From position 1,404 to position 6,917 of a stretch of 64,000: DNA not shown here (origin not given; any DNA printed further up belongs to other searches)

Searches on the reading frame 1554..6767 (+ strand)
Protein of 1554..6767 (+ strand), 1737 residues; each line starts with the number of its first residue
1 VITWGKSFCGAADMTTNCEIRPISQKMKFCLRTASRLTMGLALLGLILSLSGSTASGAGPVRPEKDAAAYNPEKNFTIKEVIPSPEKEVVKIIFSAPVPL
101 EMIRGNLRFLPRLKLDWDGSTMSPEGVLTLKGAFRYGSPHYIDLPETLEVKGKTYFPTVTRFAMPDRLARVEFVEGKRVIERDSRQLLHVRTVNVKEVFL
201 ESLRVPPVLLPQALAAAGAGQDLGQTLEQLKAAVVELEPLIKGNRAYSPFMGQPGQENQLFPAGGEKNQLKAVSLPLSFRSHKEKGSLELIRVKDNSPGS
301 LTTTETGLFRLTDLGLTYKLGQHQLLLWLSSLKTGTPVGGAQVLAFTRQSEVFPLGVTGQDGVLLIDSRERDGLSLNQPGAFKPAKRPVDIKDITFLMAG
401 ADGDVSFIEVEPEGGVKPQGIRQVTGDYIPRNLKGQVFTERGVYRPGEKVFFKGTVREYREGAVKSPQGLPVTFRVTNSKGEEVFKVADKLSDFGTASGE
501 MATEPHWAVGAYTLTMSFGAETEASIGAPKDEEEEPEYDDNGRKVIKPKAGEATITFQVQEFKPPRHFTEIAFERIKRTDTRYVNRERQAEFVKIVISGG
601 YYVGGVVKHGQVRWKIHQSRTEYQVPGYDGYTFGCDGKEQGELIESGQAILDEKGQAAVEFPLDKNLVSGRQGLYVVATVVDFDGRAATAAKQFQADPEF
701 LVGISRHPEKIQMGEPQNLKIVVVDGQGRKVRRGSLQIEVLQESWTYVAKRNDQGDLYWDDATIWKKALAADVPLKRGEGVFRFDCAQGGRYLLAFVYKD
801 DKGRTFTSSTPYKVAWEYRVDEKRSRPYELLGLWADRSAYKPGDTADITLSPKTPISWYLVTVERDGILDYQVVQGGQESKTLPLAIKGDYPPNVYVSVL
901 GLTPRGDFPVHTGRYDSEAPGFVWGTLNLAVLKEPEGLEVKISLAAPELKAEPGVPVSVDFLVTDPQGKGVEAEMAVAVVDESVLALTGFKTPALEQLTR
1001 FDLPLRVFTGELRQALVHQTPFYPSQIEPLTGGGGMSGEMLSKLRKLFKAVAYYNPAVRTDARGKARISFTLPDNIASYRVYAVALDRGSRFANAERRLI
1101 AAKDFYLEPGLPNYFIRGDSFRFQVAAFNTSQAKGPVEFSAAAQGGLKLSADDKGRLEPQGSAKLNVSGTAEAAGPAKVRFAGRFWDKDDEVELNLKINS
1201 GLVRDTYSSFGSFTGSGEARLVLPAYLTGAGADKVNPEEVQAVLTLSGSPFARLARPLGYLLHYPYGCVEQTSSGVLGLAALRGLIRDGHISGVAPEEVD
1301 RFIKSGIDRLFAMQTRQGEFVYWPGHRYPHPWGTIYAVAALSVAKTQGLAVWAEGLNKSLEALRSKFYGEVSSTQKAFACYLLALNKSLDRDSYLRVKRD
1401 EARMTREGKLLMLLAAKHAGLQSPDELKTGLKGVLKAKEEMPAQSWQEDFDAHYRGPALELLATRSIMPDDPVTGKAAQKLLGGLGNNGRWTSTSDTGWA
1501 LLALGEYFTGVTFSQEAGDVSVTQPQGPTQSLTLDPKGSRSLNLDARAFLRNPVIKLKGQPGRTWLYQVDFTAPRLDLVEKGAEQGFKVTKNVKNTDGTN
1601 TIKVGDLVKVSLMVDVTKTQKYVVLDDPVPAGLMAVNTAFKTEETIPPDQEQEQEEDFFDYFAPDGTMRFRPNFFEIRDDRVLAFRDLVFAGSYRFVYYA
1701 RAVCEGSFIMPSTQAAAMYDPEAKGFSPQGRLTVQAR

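Call 42: search_protein_families(library=pfam, proteins=[window:1554-6767:+], max_evalue=0.00001)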
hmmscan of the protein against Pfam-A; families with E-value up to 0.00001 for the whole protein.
window:1554-6767:+ (1737 aa): 6 families
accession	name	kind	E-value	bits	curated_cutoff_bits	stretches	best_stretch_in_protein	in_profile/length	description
PF17973.7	bMG10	-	7.1e-24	84.9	26.2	1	1588-1722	3-131/131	Bacterial Alpha-2-macroglobulin MG10 domain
PF01835.25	MG2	-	3.6e-16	59.7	32.8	1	437-518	4-82/96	MG2 domain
PF00207.28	A2M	-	2.3e-15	56.6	21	1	1052-1137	2-88/92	Alpha-2-macroglobulin family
PF07703.20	A2M_BRD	-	6.6e-15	56.1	22.7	1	835-987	5-140/140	Alpha-2-macroglobulin bait region domain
PF11974.14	bMG3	-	2.9e-09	37.3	34.9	1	311-410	1-85/103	Bacterial alpha-2-macroglobulin MG3 domain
PF17962.7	bMG6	-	1.9e-08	34.9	23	0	710-808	10-104/112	Bacterial macroglobulin domain 6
